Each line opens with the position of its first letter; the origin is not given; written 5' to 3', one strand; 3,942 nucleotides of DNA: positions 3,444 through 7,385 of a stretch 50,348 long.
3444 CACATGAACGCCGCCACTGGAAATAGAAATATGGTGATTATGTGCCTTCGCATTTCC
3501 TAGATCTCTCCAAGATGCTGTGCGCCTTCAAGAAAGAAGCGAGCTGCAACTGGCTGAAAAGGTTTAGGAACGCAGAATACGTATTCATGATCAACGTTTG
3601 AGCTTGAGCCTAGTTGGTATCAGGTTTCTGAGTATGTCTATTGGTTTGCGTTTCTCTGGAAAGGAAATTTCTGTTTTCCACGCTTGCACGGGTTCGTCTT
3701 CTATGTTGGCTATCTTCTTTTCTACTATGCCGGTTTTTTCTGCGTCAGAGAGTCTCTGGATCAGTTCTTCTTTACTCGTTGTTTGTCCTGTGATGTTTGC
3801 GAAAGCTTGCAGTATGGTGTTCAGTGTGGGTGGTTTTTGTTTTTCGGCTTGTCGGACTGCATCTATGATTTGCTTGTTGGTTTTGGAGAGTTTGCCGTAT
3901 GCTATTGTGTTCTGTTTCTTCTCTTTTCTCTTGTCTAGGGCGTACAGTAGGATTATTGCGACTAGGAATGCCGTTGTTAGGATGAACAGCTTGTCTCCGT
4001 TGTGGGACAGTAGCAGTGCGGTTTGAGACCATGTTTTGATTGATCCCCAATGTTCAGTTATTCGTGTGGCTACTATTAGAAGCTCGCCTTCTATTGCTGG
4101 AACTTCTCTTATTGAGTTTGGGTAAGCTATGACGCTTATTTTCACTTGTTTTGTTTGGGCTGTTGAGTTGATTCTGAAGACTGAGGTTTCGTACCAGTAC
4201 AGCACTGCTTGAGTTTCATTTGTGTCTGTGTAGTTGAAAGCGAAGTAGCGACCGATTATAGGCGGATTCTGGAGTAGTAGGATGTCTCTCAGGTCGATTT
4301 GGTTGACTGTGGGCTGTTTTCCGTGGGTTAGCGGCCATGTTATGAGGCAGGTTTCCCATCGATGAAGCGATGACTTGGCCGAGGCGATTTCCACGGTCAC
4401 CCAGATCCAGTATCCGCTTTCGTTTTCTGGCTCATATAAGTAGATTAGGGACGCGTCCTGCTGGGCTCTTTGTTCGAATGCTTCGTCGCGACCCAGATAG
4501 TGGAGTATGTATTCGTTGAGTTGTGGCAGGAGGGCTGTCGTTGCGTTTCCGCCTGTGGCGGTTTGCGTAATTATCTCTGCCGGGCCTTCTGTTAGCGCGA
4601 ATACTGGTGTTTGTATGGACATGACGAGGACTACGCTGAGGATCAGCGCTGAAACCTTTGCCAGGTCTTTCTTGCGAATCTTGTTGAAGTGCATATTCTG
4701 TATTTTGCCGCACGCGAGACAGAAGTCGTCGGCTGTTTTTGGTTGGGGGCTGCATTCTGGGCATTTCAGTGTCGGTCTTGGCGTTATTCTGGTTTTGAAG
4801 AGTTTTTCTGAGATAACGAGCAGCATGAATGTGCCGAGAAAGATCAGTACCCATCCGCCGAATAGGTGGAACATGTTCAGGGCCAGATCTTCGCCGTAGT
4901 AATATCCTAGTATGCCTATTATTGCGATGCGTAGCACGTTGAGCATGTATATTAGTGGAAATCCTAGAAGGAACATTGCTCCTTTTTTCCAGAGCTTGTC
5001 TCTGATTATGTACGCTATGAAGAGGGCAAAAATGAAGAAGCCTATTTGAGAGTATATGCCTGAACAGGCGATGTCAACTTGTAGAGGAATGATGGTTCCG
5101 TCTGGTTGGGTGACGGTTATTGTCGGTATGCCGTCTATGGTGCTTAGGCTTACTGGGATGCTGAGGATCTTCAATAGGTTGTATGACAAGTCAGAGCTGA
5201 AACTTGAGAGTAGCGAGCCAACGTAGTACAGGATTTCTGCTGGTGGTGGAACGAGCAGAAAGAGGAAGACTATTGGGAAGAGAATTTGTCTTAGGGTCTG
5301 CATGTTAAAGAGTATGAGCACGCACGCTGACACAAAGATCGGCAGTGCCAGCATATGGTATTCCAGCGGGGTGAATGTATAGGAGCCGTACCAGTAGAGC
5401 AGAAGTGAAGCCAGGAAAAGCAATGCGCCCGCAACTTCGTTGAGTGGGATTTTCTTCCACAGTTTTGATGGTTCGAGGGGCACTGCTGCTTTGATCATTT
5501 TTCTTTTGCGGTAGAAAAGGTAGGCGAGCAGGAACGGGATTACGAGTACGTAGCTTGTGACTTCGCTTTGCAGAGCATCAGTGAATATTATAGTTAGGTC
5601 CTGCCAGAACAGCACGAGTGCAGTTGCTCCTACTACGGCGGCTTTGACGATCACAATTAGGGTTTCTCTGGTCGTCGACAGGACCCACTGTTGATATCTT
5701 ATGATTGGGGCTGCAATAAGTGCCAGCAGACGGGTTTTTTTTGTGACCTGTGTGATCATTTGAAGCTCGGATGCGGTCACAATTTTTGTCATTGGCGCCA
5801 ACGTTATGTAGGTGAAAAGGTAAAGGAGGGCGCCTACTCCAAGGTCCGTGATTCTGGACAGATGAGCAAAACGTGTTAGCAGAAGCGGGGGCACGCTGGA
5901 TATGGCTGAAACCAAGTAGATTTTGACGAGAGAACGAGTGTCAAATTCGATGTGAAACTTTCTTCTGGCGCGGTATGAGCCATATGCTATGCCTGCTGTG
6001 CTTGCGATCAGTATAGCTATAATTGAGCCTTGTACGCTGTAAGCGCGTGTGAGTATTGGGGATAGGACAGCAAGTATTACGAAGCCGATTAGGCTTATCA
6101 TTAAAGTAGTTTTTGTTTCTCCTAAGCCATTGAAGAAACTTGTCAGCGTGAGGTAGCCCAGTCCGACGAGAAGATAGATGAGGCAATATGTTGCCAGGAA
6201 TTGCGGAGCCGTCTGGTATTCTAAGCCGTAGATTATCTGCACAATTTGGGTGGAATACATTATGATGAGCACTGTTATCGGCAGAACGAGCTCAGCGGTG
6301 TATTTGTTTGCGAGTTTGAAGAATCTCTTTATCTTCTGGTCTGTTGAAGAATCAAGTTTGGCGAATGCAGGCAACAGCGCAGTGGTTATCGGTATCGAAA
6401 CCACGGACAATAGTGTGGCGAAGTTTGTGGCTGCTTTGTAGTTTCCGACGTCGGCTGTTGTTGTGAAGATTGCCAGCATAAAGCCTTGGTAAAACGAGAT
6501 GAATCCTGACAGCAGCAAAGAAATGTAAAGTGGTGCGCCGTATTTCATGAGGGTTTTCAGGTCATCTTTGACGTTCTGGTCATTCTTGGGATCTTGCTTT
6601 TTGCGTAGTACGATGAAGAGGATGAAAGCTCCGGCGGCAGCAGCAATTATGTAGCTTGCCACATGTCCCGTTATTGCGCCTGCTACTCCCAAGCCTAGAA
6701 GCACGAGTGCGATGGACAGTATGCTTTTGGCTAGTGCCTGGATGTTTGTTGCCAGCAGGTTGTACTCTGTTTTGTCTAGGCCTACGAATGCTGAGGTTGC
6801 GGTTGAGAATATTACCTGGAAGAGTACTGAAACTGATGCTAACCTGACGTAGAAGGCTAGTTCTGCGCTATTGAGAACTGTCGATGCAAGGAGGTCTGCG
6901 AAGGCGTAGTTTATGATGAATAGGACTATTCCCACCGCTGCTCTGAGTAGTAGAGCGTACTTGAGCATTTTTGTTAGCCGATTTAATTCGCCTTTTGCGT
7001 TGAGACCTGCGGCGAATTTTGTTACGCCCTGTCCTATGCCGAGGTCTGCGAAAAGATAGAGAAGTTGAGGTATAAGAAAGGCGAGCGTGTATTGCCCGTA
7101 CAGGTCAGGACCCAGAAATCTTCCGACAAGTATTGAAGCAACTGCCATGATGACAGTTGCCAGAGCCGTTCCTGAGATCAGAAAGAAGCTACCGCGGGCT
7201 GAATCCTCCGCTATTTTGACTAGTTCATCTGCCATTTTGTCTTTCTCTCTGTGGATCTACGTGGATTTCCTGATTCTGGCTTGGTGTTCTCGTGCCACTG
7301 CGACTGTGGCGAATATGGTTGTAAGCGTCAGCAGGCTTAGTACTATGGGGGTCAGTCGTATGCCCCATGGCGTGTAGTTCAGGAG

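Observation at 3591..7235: One 1214-aa ORF fuses a Wzx-like flippase, an archaeosortase core, a Cys4 ribbon, an EpsI-like ectodomain and a wHTH-like tail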

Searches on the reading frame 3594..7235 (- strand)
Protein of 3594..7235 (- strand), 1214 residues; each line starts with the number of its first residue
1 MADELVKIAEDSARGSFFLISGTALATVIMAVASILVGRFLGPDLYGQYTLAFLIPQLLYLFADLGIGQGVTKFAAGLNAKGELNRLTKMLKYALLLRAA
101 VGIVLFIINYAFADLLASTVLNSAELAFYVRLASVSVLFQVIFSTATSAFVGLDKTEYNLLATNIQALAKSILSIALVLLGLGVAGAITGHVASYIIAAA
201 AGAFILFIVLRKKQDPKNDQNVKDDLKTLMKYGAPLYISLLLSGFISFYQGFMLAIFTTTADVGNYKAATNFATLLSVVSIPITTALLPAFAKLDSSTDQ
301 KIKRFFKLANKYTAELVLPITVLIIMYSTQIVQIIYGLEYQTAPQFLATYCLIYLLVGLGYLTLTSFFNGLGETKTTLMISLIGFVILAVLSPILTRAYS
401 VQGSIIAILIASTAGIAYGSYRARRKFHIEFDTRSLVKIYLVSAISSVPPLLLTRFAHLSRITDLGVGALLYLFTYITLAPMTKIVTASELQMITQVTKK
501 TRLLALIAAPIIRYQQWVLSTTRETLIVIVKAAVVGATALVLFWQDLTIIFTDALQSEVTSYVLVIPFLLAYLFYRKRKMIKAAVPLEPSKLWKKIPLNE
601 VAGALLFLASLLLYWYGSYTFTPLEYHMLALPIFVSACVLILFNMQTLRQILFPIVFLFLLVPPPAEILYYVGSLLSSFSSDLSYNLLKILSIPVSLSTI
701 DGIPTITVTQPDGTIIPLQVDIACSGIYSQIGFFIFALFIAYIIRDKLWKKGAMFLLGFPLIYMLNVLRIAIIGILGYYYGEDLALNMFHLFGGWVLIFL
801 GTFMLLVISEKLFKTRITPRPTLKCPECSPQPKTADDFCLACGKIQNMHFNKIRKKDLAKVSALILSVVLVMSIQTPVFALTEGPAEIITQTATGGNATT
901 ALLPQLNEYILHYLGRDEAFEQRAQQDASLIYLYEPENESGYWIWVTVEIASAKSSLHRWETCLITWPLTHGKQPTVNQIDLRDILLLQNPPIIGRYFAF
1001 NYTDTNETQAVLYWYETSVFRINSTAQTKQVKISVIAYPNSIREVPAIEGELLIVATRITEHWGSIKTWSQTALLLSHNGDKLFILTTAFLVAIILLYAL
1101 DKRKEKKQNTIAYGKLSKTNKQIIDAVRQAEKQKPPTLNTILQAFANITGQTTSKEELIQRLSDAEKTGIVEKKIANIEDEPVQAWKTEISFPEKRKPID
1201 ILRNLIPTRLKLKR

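Call 5: search_protein_families(library=pfam, proteins=[window:3594-7235:-], max_evalue=1)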
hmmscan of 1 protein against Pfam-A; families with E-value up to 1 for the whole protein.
window:3594-7235:- (1214 aa): 5 families
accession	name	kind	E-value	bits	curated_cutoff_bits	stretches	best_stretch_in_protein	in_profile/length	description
PF09721.15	Exosortase_EpsH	-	3.5e-41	141.7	25.7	1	537-808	2-250/254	Transmembrane exosortase (Exosortase_EpsH)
PF01943.22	Polysacc_synt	-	6.5e-31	108.2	28.2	2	13-294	2-273/274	Polysaccharide biosynthesis protein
PF13440.11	Polysacc_synt_3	-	1.2e-23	84.3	23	1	37-341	2-289/293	Polysaccharide biosynthesis protein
PF01554.23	MatE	-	0.00012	22.2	24.9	2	24-168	7-153/161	MatE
PF05250.16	UPF0193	-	0.24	11.6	23.3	1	1100-1141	120-161/217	Uncharacterised protein family (UPF0193)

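Call 6: search_protein_families(library=ncbifam, proteins=[window:3594-7235:-], max_evalue=1)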
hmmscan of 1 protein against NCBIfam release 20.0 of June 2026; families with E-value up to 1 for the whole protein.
window:3594-7235:- (1214 aa): 13 families
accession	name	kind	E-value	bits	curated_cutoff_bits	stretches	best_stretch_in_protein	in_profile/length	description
TIGR04152.1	exosort_VPLPA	exception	2.3e-35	122.6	400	1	553-823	3-251/486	VPLPA-CTERM-specific exosortase XrtD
NF038142.1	exosort_XrtW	exception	2.6e-28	98.7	425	1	529-818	2-268/494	exosortase W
TIGR03109.2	exosort_XrtA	exception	6.4e-26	91.3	208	1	533-812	4-259/261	exosortase A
TIGR02602.1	8TM_EpsH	subfamily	1e-23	84.1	105.55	1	555-809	5-237/241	exosortase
NF035943.2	exosort_XrtV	exception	1e-20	74.2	313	1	599-812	62-266/270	exosortase V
TIGR04151.1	exosort_VPDSG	exception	1.4e-18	67.4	300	1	535-806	31-296/306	VPDSG-CTERM-specific exosortase XrtC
TIGR04178.1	exo_archaeo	signature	1.7e-18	66.7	23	1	719-808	2-90/97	exosortase/archaeosortase family protein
TIGR02900.1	spore_V_B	equivalog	9.1e-17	61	372.3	1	14-450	3-457/488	stage V sporulation protein B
TIGR00797.1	matE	subfamily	6e-13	48.4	147.4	2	24-285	7-271/396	MATE family efflux transporter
TIGR03113.1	exosort_XrtB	exception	7.1e-12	45.5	275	1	539-812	8-263/268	exosortase B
NF007773.0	PRK10459.1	equivalog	4.1e-11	42.5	273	1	23-352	14-332/492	MOP flippase family protein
NF046081.1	exosort_XrtX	exception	0.00022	21.2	170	1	732-806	81-155/168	exosortase X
TIGR04128.1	exoso_Fjoh_1448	exception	0.0098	16.1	90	1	736-806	95-165/174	exosortase family protein XrtF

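Call 7: find_homologous_proteins(query=window:3594-7235:-)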
Query window:3594-7235:- (1214 aa): 7 proteins with E <= 0.001 among 8000 candidates.
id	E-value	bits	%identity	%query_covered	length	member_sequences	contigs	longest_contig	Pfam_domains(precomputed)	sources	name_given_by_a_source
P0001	0.0e+0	2633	100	100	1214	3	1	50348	PF01943.23,PF09721.16,PF13440.12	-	-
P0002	0.0e+0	2572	97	100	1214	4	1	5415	PF01943.23,PF09721.16,PF01554.24,PF13440.12,PF03023.20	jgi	jgi:exosortase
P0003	0.0e+0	1296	50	98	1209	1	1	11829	PF01943.23,PF09721.16,PF13440.12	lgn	-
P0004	0.0e+0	1229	48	98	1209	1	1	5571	PF01943.23,PF09721.16,PF13440.12,PF03023.20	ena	-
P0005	9.9e-200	685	47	55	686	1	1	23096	PF09721.16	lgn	-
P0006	9.7e-154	532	51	43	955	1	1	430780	PF01943.23,PF25939.1,PF13440.12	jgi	jgi:O-antigen/teichoic acid export membrane protein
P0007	5.9e-7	46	-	-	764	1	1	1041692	PF01943.23,PF01554.24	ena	-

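Call 12: find_encoding_contigs(protein=P0001, flank=10000, max_places=4)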
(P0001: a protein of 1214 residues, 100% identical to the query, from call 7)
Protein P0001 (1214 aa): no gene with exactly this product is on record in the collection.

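Call 13: find_encoding_contigs(protein=P0003, flank=10000, max_places=4)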
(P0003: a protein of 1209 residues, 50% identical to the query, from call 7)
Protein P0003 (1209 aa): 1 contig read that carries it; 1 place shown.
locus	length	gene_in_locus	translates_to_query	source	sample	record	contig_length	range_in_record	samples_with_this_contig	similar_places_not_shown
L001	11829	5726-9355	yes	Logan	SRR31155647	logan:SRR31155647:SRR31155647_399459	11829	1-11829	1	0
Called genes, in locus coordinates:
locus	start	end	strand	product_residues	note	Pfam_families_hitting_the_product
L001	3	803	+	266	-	?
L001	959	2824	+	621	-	PF00733:Asn_synthase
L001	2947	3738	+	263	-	PF01209:Ubie_methyltran, PF13489:Methyltransf_23 (weak), PF13847:Methyltransf_31, PF08241:Methyltransf_11, PF08242:Methyltransf_12 (weak), PF13649:Methyltransf_25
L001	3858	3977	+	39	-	-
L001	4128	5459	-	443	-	PF00150:Cellulase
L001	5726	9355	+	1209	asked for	PF01943:Polysacc_synt, PF13440:Polysacc_synt_3, PF09721:Exosortase_EpsH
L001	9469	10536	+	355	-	PF25939:DUF7982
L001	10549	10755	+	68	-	-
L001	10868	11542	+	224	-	-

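Call 14: find_encoding_contigs(protein=P0005, flank=10000, max_places=4)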
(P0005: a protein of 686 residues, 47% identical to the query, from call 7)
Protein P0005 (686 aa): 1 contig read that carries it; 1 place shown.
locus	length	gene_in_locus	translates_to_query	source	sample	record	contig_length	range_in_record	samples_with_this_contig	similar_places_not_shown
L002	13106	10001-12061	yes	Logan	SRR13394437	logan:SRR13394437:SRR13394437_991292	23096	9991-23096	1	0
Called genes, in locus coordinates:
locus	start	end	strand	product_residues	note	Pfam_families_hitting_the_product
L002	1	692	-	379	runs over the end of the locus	PF13506:Glyco_transf_21, PF13641:Glyco_tranf_2_3, PF00535:Glycos_transf_2, PF13632:Glyco_trans_2_3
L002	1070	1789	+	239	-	-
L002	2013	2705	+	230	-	-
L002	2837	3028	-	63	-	-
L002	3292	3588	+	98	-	PF14947:HTH_45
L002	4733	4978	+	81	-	-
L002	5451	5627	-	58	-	-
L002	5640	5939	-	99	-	PF14947:HTH_45 (weak)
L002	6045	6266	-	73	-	-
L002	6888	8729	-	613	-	PF25292:Beta-prop_CGLA (faint), PF01839:FG-GAP (faint), PF13517:FG-GAP_3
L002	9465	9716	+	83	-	-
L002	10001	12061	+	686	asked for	PF09721:Exosortase_EpsH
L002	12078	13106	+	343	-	?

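Call 15: find_encoding_contigs(protein=P0006, flank=10000, max_places=4)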
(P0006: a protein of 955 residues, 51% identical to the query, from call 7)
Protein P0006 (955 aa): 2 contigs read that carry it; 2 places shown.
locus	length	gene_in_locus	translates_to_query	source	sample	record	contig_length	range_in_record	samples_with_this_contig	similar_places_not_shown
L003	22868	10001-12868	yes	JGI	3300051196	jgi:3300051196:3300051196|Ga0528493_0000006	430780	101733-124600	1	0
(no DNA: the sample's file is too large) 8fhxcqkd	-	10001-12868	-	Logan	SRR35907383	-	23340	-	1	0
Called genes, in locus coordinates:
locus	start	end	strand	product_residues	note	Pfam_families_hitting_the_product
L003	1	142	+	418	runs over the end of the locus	PF05201:GlutR_N, PF01488:Shikimate_DH, PF00745:GlutR_dimer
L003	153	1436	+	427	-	PF00202:Aminotran_3, PF00155:Aminotran_1_2 (weak)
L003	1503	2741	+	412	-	PF13439:Glyco_transf_4 (weak), PF20706:GT4-conflict, PF00534:Glycos_transf_1, PF13692:Glyco_trans_1_4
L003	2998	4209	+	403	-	PF13439:Glyco_transf_4, PF20706:GT4-conflict, PF00534:Glycos_transf_1, PF13692:Glyco_trans_1_4, PF13524:Glyco_trans_1_2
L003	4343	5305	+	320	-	PF01522:Polysacc_deac_1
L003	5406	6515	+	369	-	PF04055:Radical_SAM, PF13186:SPASM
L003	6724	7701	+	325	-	PF00490:ALAD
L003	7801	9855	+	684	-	PF09721:Exosortase_EpsH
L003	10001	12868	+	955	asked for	PF01943:Polysacc_synt, PF13440:Polysacc_synt_3, PF25939:DUF7982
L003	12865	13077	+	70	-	-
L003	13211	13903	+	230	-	-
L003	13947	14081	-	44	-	-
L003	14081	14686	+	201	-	PF07760:DUF1616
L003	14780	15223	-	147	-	-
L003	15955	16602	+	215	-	PF00483:NTP_transferase, PF12804:NTP_transf_3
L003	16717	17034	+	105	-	PF07332:Phage_holin_3_6 (weak), PF08510:PIG-P (weak)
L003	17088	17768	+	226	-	PF04307:YdjM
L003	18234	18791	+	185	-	PF00583:Acetyltransf_1, PF13673:Acetyltransf_10, PF13508:Acetyltransf_7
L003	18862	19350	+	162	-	PF00583:Acetyltransf_1, PF13673:Acetyltransf_10 (weak), PF13508:Acetyltransf_7, PF08445:FR47 (weak)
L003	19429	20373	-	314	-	PF00135:COesterase, PF20434:BD-FAE, PF07859:Abhydrolase_3, PF00326:Peptidase_S9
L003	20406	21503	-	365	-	PF02073:Peptidase_M29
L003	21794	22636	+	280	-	PF00561:Abhydrolase_1, PF12146:Hydrolase_4, PF12697:Abhydrolase_6, PF08386:Abhydrolase_4 (weak)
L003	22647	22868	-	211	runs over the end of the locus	PF06197:DUF998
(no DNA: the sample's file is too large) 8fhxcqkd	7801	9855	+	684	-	PF09721:Exosortase_EpsH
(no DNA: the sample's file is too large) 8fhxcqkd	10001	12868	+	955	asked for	PF01943:Polysacc_synt, PF13440:Polysacc_synt_3, PF25939:DUF7982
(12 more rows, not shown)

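Call 16: find_encoding_contigs(protein=P0004, flank=10000, max_places=4)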
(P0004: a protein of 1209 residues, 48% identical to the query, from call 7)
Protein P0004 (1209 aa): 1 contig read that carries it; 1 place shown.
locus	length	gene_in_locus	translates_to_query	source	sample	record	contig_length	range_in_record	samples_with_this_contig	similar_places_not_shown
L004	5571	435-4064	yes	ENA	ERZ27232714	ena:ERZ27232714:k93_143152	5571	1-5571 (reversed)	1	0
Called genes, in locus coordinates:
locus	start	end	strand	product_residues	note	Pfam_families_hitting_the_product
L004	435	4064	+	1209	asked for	PF01943:Polysacc_synt, PF03023:MurJ (weak), PF13440:Polysacc_synt_3, PF09721:Exosortase_EpsH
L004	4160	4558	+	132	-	PF01073:3Beta_HSD (weak), PF01370:Epimerase, PF16363:GDP_Man_Dehyd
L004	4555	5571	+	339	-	?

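Call 27: search_protein_families(library=ncbifam, proteins=[L001:10868-11539:+, L003:13211-13900:+, L002:6891-8729:-, L002:9465-9713:+], max_evalue=10)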
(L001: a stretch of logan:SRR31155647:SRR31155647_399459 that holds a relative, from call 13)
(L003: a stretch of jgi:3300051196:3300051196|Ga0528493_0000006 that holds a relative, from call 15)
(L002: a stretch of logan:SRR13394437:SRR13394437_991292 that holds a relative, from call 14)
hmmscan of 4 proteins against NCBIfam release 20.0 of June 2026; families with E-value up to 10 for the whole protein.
L001:10868-11539:+ (224 aa): 1 family
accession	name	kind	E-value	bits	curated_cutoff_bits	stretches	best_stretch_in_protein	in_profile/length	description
TIGR02595.1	PEP_CTERM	domain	0.02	15.7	16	1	198-223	1-23/24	PEP-CTERM sorting domain-containing protein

L003:13211-13900:+ (230 aa): 1 family
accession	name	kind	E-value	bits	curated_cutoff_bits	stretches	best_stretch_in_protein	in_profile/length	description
NF009908.0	PRK13370.1-2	equivalog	0.14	11.5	467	1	36-87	14-65/314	3-carboxyethylcatechol 2,3-dioxygenase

L002:6891-8729:- (613 aa): 4 families
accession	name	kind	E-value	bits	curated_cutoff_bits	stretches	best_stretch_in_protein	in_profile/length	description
NF052506.1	PA5033_fam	subfamily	0.00079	18.3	100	1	46-146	120-217/284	PA5033 family protein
NF047539.1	XAC2610_fam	domain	0.0056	17.1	35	1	356-403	2-47/89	XAC2610-related protein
NF052318.1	T9SS_sortase_N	equivalog_domain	0.11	12.6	40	1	1-41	1-38/140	type IX secretion system sortase PorU, long form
NF046077.1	LPS_M949_RS01915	subfamily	0.41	10.5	60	1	46-64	73-91/154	M949_RS01915 family surface polysaccharide biosynthesis protein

L002:9465-9713:+ (83 aa): 2 families
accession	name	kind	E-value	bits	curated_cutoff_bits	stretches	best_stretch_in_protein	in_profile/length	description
TIGR01167.1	LPXTG_anchor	domain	0.028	15.1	15.9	1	62-83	14-33/34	LPXTG cell wall anchor domain-containing protein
NF033486.1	harvest_ssl1498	equivalog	1.2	9.1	45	1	2-24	28-50/53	photosystem II assembly protein Psb34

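Call 49: find_encoding_contigs(protein=P0002, flank=10000, max_places=4)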
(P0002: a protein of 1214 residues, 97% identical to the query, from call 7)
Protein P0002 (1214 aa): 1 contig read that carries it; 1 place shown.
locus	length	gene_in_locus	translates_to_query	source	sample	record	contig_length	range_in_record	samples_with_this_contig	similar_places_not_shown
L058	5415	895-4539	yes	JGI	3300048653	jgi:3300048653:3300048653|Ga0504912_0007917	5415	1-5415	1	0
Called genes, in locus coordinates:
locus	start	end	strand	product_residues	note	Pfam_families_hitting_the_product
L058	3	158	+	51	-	?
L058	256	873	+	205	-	PF07760:DUF1616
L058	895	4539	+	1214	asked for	PF01554:MatE (faint), PF01943:Polysacc_synt, PF03023:MurJ, PF13440:Polysacc_synt_3, PF09721:Exosortase_EpsH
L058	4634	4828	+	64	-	-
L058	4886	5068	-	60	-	-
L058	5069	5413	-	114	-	?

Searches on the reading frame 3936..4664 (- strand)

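Call 9: search_protein_families(library=pfam, proteins=[window:3936-4664:-], max_evalue=10)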
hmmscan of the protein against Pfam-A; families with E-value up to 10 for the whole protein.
window:3936-4664:- (243 aa): 0 families

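Call 10: search_protein_families(library=ncbifam, proteins=[window:3936-4664:-], max_evalue=10)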
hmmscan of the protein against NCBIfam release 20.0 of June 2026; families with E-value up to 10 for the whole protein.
window:3936-4664:- (243 aa): 1 family
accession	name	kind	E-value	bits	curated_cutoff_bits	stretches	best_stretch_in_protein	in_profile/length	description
TIGR04207.1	halo_sig_pep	domain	0.26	11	24.6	1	3-17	1-15/30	surface glycoprotein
